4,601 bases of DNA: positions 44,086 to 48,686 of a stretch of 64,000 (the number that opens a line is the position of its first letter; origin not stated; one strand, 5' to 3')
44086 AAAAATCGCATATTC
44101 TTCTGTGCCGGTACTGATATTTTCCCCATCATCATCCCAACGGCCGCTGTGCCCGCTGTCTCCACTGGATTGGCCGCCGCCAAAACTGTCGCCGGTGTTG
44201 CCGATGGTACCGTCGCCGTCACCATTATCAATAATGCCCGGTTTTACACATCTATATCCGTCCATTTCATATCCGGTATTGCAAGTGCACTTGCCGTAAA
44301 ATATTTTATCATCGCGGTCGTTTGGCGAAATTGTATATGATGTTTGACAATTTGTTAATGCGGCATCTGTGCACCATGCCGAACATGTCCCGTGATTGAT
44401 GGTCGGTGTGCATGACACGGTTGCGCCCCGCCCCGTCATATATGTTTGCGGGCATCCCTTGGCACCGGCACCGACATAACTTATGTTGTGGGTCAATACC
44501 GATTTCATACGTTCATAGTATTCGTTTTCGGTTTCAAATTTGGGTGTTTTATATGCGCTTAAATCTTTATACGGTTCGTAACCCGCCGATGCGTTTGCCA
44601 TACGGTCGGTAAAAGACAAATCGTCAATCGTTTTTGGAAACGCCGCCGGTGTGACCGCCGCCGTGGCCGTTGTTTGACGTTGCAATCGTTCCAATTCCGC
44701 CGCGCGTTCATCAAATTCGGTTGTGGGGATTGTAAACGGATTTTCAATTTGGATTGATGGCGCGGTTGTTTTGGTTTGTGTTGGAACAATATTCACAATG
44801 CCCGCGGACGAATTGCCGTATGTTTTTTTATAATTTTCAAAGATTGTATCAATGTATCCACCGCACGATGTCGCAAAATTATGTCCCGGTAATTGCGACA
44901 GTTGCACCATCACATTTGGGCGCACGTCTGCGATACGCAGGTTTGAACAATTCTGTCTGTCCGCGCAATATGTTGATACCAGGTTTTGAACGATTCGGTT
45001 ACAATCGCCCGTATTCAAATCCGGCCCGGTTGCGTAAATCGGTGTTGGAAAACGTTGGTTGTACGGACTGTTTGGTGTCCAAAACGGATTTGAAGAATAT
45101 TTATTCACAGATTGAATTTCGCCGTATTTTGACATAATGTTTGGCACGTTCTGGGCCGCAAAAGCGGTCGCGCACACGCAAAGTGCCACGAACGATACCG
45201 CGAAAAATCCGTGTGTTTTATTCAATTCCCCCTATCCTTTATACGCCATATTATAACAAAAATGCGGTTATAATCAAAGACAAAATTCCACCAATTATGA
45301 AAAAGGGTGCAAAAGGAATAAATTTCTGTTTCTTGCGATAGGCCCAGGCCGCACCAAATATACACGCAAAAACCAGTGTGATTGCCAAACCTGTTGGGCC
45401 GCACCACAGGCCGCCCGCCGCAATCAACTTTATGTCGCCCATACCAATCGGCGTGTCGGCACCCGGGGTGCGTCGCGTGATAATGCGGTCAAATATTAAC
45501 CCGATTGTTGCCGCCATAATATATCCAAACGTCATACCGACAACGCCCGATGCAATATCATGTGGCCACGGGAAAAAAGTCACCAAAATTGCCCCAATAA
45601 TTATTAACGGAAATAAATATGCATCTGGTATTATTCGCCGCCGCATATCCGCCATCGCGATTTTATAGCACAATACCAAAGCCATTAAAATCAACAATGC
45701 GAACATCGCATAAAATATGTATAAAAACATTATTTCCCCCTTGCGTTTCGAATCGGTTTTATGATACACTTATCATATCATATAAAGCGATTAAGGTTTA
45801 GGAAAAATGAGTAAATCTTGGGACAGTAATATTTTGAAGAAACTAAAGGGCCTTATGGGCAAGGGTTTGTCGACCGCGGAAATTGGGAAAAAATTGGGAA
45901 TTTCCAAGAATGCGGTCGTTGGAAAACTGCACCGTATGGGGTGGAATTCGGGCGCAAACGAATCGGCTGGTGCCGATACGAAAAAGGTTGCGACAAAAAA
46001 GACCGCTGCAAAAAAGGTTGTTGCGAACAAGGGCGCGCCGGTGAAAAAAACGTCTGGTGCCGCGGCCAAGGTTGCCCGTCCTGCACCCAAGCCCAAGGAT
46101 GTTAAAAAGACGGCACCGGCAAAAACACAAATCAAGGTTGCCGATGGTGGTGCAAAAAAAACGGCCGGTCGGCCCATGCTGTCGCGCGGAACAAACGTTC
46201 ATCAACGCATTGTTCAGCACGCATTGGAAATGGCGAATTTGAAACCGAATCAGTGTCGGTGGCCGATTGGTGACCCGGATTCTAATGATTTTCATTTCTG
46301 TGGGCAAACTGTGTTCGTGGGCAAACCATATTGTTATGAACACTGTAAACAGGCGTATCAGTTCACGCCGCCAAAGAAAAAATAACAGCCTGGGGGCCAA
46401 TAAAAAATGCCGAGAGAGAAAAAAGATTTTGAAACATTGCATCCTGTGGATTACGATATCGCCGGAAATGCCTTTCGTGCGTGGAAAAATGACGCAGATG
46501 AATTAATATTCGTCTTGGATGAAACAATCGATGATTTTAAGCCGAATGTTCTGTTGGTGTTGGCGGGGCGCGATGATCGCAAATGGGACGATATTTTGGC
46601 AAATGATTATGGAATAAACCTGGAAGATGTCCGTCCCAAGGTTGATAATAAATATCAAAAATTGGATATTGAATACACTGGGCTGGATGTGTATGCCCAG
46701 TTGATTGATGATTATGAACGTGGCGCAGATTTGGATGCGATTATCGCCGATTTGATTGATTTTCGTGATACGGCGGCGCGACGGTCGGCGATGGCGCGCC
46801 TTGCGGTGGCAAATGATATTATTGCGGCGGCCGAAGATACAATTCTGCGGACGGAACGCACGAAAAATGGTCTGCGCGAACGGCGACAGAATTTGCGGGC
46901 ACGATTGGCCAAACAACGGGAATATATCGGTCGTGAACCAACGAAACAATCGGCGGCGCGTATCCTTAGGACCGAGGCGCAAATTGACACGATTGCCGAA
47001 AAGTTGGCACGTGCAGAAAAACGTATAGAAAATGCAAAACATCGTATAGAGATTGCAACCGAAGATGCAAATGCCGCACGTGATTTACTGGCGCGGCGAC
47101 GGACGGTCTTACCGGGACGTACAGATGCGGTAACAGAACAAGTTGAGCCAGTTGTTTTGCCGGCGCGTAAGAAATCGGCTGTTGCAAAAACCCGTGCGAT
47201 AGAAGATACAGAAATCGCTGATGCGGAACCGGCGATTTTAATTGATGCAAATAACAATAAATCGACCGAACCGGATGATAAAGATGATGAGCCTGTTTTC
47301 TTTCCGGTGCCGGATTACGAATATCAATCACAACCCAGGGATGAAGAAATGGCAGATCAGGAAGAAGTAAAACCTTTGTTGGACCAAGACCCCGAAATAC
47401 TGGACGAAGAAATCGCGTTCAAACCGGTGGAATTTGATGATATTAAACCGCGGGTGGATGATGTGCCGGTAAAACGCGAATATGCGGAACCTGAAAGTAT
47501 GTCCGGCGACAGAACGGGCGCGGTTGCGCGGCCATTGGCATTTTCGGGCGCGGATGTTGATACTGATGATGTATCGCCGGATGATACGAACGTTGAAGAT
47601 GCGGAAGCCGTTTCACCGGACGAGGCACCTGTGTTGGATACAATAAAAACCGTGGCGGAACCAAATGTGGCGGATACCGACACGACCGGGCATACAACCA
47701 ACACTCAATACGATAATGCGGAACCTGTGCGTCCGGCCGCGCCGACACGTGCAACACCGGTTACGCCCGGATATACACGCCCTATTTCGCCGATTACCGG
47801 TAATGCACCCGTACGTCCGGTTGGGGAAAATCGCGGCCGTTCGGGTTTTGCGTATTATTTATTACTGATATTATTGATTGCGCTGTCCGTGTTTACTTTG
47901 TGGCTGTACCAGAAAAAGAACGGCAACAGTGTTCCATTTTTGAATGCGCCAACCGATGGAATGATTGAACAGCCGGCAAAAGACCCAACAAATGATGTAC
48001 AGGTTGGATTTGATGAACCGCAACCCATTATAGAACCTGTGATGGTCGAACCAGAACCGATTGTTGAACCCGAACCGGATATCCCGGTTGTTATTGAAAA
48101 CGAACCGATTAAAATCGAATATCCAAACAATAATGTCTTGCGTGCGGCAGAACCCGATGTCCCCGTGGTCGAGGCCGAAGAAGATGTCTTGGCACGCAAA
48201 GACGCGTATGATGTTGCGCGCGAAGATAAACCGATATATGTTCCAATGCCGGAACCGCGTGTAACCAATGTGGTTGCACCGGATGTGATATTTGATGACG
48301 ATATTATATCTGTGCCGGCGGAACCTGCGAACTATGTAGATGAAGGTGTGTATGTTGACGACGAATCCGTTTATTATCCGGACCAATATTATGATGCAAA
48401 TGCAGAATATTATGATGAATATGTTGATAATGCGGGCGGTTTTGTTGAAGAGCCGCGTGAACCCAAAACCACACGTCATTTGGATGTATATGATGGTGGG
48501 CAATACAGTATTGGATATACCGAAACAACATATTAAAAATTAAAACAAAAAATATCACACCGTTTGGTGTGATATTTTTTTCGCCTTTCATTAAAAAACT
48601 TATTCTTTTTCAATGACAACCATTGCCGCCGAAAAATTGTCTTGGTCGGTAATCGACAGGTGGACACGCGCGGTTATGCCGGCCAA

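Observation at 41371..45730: Operon led by an A24 prepilin peptidase but containing no pilin, ATPase, secretin or platform genes, only three novel secreted proteins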

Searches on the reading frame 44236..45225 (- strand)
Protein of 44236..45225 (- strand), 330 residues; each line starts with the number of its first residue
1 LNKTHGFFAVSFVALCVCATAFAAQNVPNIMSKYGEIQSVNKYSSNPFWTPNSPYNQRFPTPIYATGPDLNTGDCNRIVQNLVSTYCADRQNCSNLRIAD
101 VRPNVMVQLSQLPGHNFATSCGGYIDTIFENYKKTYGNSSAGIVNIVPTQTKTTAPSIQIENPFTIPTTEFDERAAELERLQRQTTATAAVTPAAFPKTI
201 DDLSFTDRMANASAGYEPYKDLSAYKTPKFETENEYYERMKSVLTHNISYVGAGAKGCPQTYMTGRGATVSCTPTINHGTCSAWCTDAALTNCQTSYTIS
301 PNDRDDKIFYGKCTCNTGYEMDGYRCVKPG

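Call 66: search_protein_representatives(alignment_id=A4)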
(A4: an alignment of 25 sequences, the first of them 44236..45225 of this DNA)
Query: 25 sequences, 294 profile positions. Proteins with E-value up to 0.001 (for the whole library): 355; up to 1e-10: 263; up to 1e-30: 217. The best 150 are listed.
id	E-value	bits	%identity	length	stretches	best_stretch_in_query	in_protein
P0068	2.1e-135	467.3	-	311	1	1-294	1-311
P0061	1.3e-120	418.7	-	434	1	1-270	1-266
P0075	4.3e-120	417.0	-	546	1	1-281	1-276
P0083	6.7e-120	416.4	-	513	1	1-286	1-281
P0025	5.5e-118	410.1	-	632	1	1-254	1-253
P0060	8.8e-118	409.4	-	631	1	1-272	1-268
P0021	2.2e-117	408.1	-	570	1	3-290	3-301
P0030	9.6e-117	406.0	-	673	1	7-271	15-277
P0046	1.9e-115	401.8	-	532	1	2-277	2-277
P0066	7.9e-115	399.7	-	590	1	1-276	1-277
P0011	8.5e-115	399.6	-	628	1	1-275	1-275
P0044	1.2e-113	395.8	-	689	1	7-270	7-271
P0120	4.9e-113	393.8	-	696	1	1-276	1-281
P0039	9.1e-113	393.0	-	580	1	16-269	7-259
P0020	3.2e-108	378.0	-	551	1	1-266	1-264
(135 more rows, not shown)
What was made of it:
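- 44236..45225 (-): B, conserved part (aa 1-330). Sec signal (aa 1-24), a conserved N-module (about aa 30-245) that includes a four-Cys helical domain (aa 70-137), then a Cys-rich beta domain (aa 245-330). The family has 355 clusters at 50% identity with lengths of 196-738 aa (call 66).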

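Call 68: search_protein_families(library=pfam, alignment_id=A5, max_evalue=0.001)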
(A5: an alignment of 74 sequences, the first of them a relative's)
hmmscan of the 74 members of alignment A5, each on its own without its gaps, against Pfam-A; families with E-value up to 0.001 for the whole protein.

A. member 1, P0361 (490 aa): 1 family
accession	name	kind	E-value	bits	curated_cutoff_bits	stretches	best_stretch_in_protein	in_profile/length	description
PF21671.2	CPL1-like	-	0.00086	19.8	27.4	0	305-326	38-59/60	Protein CPL1-like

B. families by the number of members that match (of 74 scanned): 4 families
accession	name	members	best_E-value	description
PF21671.2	CPL1-like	4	3e-07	Protein CPL1-like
PF09479.16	Flg_new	2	1.1e-16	Listeria-Bacteroides repeat domain (List_Bact_rpt)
PF05838.17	Glyco_hydro_108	2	1e-08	Glycosyl hydrolase 108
PF09374.15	PG_binding_3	1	8.6e-05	Predicted Peptidoglycan domain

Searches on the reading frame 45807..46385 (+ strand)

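Call 3: search_protein_families(library=pfam, proteins=[window:45807-46385:+], max_evalue=0.01)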
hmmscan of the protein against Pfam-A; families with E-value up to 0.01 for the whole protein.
window:45807-46385:+ (192 aa): 2 families
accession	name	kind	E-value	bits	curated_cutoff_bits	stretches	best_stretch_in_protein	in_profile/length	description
PF07750.17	GcrA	-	1.5e-29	103.9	26.9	1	4-187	2-148/155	GcrA cell cycle regulator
PF08281.18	Sigma70_r4_2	-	0.0095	16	25.7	0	19-43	25-49/54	Sigma-70, region 4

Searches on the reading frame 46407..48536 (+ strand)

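Call 3: search_protein_families(library=pfam, proteins=[window:46407-48536:+], max_evalue=0.01)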
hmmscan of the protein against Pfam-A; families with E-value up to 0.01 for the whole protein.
window:46407-48536:+ (709 aa): 0 families

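Call 42: search_protein_families(library=ncbifam, proteins=[window:46407-48536:+], max_evalue=0.1)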
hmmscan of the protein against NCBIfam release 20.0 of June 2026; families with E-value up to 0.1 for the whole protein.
window:46407-48536:+ (709 aa): 2 families
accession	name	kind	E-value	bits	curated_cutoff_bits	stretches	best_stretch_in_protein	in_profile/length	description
TIGR02168.1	SMC_prok_B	equivalog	0.019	12.7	567.35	1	130-226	777-875/1181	chromosome segregation protein SMC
NF045487.1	ASRP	equivalog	0.041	12.5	300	1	134-232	359-456/593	archaea-specific SMC-related protein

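Call 57: search_protein_families(library=phrogs, proteins=[window:46407-48536:+], max_evalue=0.01)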
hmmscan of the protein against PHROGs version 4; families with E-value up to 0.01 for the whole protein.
window:46407-48536:+ (709 aa): 0 families

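Call 58: search_protein_families(library=padloc, proteins=[window:46407-48536:+], max_evalue=0.01)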
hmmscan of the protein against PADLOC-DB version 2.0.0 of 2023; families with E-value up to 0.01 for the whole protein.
window:46407-48536:+ (709 aa): 2 families
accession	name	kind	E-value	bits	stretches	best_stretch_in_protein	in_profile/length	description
PDLC00553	JetC2|JetC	-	0.0026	13.7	1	120-262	868-1010/1361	DUF3584 domain; MukB-like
PDLC00551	JetC2|JetC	-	0.0059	12.5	1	126-255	870-999/1365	DUF3584 domain; MukB-like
